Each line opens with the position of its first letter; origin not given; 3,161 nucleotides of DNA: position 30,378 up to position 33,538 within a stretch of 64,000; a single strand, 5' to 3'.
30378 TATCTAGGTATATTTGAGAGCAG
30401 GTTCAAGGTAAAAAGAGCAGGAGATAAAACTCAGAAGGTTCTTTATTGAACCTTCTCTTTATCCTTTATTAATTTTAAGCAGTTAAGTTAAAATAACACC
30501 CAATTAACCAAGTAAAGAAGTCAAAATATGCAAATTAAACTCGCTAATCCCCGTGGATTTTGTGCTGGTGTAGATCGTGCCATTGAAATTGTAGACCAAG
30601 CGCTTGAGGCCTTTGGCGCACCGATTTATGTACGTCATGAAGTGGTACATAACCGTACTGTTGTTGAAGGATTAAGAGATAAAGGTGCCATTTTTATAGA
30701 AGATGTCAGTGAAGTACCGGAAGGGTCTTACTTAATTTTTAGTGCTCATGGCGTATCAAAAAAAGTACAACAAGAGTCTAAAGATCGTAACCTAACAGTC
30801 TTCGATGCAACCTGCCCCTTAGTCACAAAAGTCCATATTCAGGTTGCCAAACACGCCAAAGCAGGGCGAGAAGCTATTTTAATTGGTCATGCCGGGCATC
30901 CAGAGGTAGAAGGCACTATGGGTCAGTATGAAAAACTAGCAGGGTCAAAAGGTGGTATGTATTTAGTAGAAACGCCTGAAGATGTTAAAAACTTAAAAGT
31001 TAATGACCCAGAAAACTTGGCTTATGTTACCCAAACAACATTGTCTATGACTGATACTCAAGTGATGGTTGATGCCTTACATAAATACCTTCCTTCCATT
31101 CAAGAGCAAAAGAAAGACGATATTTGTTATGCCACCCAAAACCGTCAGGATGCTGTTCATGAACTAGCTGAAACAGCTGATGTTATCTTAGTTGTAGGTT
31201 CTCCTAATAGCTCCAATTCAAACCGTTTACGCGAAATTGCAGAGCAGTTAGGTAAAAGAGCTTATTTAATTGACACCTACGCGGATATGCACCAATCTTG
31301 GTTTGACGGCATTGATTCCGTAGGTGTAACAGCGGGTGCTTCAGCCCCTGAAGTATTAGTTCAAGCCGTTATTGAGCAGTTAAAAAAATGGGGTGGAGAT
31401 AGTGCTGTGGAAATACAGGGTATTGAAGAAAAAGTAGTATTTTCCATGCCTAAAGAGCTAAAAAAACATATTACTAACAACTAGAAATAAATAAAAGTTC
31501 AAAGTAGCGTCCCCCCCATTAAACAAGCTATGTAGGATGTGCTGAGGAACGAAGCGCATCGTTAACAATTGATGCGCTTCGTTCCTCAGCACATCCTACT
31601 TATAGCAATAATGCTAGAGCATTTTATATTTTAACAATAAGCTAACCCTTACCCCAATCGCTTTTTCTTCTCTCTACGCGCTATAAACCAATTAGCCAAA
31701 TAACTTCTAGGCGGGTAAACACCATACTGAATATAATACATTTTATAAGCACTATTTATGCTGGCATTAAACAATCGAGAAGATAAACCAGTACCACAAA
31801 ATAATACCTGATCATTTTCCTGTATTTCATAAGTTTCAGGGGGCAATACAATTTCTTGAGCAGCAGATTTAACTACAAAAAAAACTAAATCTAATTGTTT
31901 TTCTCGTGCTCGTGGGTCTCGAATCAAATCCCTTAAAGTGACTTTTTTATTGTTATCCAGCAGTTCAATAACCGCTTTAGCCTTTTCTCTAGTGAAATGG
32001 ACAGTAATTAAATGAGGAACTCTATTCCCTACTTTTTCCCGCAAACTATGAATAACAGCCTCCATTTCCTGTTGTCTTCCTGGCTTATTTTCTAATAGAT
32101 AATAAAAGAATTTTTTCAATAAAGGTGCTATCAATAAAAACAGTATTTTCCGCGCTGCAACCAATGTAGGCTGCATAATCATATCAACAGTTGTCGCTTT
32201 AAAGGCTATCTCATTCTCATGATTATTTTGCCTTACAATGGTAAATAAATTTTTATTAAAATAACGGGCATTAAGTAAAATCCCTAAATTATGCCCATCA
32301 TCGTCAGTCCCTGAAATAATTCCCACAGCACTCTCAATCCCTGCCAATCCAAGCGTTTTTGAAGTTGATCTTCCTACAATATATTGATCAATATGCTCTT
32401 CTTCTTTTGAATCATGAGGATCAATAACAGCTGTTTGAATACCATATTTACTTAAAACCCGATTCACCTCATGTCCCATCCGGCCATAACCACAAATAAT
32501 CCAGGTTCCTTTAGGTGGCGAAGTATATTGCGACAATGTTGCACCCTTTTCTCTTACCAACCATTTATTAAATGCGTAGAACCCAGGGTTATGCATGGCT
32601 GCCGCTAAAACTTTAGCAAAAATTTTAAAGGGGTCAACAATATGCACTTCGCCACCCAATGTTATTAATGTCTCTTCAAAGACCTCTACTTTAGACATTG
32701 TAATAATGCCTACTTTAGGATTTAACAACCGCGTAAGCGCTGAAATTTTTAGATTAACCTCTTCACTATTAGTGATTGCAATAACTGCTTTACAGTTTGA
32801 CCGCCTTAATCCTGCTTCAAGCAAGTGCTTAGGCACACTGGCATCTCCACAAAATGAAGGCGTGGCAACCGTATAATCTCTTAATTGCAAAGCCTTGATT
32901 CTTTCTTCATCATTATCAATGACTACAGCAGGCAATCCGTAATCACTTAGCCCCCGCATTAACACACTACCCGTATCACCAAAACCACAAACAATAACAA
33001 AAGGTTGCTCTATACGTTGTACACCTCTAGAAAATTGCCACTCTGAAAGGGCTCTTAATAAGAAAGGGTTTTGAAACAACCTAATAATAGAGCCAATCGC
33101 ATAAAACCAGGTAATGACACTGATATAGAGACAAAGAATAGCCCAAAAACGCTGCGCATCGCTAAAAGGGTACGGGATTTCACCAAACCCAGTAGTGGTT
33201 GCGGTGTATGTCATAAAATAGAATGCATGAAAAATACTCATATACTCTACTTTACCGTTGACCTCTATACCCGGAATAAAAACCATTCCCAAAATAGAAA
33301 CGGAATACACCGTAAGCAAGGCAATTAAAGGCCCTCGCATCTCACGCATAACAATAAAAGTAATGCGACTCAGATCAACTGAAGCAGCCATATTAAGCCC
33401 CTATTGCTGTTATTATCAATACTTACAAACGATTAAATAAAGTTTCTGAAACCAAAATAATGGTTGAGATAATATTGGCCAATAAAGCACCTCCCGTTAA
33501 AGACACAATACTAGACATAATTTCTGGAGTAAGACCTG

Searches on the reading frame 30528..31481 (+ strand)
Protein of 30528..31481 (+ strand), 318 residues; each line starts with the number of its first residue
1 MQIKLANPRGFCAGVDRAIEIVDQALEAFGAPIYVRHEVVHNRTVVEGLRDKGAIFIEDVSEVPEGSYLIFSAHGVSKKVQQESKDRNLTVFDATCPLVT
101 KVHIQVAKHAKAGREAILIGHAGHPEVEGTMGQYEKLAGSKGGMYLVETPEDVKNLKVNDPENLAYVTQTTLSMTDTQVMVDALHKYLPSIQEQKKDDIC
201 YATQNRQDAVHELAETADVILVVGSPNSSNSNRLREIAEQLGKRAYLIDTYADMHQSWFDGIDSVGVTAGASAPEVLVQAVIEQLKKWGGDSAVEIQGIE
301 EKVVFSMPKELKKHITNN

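Call 47: search_protein_families(library=pfam, proteins=[window:30528-31481:+], max_evalue=0.001)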
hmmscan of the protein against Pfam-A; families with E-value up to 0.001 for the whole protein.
window:30528-31481:+ (318 aa): 1 family
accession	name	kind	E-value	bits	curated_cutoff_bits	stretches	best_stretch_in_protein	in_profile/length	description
PF02401.23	LYTB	-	4.4e-98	328.3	24.5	1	3-286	1-267/267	LytB protein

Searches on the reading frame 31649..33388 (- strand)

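Call 47: search_protein_families(library=pfam, proteins=[window:31649-33388:-], max_evalue=0.001)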
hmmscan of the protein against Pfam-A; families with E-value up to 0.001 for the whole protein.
window:31649-33388:- (579 aa): 5 families
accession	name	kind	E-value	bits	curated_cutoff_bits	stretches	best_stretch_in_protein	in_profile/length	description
PF02254.24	TrkA_N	-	7.8e-36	123.4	23.8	2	131-245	1-109/116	TrkA-N domain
PF07885.22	Ion_trans_2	-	1.8e-06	28.2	22.5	1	31-106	9-78/79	Ion channel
PF02826.25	2-Hacid_dh_C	-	1.3e-05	25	25.1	0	284-333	27-75/178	D-isomer specific 2-hydroxyacid dehydrogenase, NAD binding domain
PF00520.37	Ion_trans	-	2.3e-05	24.2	25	1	21-105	134-233/241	Ion transport protein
PF13478.12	XdhC_C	-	0.00032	21.6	29.7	0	297-334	2-40/125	XdhC Rossmann domain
